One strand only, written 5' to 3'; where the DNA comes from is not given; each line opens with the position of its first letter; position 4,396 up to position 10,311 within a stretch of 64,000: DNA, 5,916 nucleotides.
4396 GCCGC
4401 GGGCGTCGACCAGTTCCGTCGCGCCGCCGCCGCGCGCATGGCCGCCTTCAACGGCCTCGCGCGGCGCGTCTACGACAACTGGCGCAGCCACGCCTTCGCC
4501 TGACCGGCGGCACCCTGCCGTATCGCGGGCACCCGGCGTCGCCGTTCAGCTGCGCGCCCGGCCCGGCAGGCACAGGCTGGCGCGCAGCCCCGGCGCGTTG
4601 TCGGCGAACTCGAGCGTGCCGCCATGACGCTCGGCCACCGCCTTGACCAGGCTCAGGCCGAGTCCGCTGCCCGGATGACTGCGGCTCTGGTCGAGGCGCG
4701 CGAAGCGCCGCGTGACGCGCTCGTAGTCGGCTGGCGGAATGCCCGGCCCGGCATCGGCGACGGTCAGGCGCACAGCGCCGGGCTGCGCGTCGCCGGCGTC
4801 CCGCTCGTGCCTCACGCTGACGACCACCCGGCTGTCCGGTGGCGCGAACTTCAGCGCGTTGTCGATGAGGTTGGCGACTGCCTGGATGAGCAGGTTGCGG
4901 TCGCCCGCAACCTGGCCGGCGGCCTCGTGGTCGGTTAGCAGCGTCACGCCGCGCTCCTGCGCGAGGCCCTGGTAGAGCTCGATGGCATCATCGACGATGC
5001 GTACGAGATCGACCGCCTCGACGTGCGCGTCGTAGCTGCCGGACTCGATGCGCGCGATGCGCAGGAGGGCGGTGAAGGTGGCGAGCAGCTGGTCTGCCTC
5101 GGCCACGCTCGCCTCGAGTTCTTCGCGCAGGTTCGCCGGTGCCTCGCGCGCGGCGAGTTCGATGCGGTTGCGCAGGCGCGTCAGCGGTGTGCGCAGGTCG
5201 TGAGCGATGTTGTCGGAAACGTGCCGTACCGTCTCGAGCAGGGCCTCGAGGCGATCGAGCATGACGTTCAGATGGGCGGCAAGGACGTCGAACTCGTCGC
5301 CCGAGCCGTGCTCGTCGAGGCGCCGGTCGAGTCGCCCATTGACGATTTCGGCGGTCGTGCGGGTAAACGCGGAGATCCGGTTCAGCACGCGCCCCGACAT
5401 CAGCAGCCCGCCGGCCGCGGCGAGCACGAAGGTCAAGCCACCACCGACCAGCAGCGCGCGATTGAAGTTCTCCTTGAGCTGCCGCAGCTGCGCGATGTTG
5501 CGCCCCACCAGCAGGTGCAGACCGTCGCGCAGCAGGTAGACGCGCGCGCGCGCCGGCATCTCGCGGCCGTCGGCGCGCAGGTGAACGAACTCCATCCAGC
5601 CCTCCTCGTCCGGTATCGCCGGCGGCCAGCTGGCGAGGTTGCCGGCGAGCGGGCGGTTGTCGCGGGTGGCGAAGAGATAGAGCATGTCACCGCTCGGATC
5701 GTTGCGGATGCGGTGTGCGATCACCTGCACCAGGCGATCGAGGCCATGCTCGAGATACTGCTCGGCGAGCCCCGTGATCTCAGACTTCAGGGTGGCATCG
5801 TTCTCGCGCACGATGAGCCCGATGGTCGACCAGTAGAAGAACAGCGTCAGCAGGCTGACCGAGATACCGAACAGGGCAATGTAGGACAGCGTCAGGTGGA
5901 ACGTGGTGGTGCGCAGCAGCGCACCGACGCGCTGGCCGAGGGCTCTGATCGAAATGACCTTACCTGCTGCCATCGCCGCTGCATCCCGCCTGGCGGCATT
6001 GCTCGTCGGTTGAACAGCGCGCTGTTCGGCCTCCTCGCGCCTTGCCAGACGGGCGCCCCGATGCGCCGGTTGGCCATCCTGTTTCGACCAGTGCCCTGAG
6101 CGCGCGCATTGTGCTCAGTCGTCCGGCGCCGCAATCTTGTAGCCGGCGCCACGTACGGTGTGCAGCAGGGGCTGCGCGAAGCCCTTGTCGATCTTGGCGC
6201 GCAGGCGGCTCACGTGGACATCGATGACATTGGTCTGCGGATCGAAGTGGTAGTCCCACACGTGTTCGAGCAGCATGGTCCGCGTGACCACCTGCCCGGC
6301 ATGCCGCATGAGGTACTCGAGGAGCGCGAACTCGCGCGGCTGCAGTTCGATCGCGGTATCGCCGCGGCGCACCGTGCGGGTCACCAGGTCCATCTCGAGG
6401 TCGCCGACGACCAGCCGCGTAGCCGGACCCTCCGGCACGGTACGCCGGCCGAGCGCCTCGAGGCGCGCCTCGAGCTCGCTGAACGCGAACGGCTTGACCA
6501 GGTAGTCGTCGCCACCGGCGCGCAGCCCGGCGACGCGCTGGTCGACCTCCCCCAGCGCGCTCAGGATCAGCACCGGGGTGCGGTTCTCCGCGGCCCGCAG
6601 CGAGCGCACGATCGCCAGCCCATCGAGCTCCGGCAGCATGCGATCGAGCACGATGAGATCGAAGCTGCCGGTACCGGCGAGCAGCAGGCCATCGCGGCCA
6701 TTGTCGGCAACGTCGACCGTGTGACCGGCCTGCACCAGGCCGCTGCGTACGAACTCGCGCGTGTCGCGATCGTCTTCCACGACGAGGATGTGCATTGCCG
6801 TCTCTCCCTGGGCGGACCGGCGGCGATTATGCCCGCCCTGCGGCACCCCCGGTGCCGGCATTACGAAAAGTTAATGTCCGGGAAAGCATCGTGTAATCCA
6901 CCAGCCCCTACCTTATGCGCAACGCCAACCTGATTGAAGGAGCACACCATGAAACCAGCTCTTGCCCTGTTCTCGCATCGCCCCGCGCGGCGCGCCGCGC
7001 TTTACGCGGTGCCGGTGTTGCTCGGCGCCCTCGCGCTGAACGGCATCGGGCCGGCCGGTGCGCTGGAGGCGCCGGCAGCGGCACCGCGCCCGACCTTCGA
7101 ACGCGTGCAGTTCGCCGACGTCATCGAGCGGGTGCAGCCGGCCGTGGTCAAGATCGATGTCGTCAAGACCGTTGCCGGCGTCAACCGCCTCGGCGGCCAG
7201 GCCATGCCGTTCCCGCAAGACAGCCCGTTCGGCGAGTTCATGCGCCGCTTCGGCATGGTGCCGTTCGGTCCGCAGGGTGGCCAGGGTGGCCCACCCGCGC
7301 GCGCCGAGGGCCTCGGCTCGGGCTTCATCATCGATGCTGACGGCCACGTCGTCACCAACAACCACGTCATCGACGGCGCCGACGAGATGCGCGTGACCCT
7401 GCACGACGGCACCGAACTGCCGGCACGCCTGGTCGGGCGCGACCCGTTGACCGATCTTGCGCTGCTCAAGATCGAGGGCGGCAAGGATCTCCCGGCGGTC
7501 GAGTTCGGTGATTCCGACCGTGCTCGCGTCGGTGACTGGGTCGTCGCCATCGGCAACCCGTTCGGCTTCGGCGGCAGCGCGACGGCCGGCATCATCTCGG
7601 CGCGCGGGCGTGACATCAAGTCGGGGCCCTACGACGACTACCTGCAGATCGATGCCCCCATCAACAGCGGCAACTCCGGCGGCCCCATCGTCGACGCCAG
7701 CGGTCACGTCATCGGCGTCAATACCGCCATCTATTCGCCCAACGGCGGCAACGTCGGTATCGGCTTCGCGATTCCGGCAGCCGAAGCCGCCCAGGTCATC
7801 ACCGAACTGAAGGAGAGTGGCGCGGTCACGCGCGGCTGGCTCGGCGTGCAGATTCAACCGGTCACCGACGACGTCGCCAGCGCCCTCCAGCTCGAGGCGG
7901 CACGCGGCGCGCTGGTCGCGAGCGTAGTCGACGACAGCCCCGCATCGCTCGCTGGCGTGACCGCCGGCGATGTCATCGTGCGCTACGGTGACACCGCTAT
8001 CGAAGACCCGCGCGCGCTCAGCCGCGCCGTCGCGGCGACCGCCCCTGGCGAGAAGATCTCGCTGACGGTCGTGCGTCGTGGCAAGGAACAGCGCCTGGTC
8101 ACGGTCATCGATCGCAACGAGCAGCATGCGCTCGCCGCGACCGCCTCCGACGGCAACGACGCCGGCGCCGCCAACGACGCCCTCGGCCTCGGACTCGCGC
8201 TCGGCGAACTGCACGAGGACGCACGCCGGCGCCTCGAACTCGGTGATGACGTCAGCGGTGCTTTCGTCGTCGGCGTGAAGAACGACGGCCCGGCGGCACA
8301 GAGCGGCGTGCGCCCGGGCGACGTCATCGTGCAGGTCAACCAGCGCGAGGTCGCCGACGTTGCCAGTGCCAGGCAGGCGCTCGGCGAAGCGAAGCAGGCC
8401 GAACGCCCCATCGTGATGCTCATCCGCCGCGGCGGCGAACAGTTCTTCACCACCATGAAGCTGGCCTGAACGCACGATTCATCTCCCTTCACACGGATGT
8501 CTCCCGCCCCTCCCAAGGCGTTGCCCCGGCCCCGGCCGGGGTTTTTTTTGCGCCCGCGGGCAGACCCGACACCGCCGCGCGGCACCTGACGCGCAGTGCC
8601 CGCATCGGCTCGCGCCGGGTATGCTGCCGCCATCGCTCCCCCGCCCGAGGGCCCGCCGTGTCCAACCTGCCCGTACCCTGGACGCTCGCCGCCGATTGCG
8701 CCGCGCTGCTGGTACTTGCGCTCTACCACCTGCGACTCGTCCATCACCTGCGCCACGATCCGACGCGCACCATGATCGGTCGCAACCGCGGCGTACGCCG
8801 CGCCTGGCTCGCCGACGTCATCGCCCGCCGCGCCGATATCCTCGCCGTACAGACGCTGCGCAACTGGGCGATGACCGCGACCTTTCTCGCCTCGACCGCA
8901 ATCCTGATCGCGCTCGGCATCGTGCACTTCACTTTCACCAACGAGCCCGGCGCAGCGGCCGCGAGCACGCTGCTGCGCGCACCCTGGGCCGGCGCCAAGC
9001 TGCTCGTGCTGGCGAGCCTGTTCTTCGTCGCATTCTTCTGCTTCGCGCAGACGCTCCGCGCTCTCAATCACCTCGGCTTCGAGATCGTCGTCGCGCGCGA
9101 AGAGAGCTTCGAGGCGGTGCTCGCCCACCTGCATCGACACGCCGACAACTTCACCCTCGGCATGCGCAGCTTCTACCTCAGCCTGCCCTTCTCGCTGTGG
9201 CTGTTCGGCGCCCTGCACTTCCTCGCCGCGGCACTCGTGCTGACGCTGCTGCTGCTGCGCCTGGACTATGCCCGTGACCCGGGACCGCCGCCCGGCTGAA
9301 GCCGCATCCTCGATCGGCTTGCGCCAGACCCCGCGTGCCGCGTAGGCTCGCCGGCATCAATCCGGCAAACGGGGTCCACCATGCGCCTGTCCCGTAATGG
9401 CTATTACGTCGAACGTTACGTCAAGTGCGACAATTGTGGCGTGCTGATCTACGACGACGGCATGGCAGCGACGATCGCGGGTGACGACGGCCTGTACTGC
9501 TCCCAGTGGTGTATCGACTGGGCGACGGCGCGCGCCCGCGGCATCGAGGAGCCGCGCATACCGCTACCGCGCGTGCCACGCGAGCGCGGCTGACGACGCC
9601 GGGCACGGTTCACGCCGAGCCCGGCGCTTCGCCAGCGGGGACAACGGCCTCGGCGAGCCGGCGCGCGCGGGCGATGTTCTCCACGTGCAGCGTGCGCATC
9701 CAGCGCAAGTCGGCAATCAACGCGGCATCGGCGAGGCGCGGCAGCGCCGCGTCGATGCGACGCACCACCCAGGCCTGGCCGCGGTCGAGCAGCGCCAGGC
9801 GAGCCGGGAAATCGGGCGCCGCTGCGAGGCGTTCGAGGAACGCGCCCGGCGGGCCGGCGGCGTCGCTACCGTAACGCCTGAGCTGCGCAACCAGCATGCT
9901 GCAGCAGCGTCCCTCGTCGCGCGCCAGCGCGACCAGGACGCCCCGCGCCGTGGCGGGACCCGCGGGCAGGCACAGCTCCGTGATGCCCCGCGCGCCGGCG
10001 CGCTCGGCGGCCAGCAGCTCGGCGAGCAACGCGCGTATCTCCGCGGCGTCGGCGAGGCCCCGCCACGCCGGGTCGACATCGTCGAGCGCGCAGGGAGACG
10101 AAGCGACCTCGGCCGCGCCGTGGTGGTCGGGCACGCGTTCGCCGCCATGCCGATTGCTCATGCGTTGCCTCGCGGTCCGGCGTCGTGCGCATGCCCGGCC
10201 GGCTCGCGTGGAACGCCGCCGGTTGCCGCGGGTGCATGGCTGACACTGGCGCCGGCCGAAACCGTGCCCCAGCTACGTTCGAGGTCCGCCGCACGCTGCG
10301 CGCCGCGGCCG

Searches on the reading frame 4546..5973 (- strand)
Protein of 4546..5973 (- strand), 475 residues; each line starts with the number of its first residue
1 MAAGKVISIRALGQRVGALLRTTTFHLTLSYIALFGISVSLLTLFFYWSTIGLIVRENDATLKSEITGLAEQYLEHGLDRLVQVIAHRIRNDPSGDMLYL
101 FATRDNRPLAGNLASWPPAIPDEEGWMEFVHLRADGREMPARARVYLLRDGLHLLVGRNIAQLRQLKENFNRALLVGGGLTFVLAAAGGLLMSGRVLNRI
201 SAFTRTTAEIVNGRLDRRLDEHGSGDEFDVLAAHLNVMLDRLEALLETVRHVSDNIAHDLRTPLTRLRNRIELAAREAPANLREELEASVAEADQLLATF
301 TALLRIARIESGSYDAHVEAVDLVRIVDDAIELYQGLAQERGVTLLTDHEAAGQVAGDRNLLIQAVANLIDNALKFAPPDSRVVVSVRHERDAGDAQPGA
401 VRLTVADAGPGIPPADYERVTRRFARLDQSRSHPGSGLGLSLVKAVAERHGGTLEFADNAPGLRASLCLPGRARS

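Call 25: search_protein_families(library=pfam, proteins=[window:4546-5973:-], max_evalue=0.01)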
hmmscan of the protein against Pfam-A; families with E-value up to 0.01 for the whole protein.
window:4546-5973:- (475 aa): 4 families
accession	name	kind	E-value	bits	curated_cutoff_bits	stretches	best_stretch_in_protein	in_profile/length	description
PF02518.31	HATPase_c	-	4e-24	85.6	26.4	1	357-470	1-108/111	Histidine kinase-, DNA gyrase B-, and HSP90-like ATPase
PF00512.31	HisKA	-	3.3e-10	40.3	26.9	1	253-312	6-66/66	His Kinase A (phospho-acceptor) domain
PF00672.30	HAMP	-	1.6e-09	38.3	25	1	191-244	1-53/53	HAMP domain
PF13581.12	HATPase_c_2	-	5.2e-05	23.7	27.4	1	365-449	35-111/127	Histidine kinase-like ATPase domain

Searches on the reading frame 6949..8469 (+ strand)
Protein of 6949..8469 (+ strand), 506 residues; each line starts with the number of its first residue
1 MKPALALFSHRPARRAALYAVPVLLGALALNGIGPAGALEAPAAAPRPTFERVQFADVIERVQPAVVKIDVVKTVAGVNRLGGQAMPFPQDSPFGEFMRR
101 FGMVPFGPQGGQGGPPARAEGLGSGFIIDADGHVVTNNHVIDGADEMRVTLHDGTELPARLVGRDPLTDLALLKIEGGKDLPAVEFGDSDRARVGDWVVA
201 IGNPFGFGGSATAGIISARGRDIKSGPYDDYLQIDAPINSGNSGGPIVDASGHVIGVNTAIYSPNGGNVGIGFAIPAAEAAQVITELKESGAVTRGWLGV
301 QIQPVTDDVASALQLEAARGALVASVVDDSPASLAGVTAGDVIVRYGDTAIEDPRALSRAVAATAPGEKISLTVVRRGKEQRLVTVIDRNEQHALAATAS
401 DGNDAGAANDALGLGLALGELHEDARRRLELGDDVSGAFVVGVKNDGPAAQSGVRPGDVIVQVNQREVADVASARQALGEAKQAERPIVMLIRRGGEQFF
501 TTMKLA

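Call 25: search_protein_families(library=pfam, proteins=[window:6949-8469:+], max_evalue=0.01)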
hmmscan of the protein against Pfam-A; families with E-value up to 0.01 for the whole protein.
window:6949-8469:+ (506 aa): 8 families
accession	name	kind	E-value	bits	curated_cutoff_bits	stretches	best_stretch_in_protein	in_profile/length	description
PF13365.12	Trypsin_2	-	2.5e-37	129.2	27.6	1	123-257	1-144/144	Trypsin-like peptidase domain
PF13180.12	PDZ_2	-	2.2e-26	92.4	27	2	297-383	2-76/80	PDZ domain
PF17820.7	PDZ_6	-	1e-18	67.2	27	2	323-376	2-54/54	PDZ domain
PF00089.32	Trypsin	-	1.6e-17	64.5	20.6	1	124-284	28-220/220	Trypsin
PF00595.29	PDZ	-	7.5e-16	58.7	23.2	2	431-477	18-68/81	PDZ domain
PF14685.13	PDZ_Tricorn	-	0.00014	22.2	25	0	444-484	28-70/88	Tricorn protease PDZ domain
PF02907.21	Peptidase_S29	-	0.0065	16.7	25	0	240-276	107-142/149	Hepatitis C virus NS3 protease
PF05579.19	Peptidase_S32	-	0.0096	15.6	24.7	0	239-260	206-227/297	Equine arteritis virus serine endopeptidase S32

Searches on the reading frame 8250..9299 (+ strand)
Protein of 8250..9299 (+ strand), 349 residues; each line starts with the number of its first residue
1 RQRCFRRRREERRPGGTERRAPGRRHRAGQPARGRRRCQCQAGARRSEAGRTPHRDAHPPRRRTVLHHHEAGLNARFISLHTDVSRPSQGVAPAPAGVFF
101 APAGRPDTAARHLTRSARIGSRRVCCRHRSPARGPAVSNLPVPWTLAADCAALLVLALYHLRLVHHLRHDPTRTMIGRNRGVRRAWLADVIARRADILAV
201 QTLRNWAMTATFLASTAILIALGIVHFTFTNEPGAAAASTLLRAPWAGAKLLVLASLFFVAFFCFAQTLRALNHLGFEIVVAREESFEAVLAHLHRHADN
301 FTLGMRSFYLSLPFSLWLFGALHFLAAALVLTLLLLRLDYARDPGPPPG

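Call 25: search_protein_families(library=pfam, proteins=[window:8250-9299:+], max_evalue=0.01)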
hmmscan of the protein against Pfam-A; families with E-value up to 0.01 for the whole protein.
window:8250-9299:+ (349 aa): 1 family
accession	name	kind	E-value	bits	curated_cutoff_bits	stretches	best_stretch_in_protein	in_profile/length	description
PF04654.17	DUF599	-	2.4e-44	151.7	27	1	150-342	4-209/211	Protein of unknown function, DUF599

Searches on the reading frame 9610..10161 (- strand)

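Call 25: search_protein_families(library=pfam, proteins=[window:9610-10161:-], max_evalue=0.01)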
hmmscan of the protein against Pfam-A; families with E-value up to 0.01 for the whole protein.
window:9610-10161:- (183 aa): 1 family
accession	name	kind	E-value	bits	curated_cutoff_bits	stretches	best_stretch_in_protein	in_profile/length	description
PF19825.5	DUF6306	-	7.5e-27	94.5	23.7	1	41-166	2-127/129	Domain of unknown function (DUF6306)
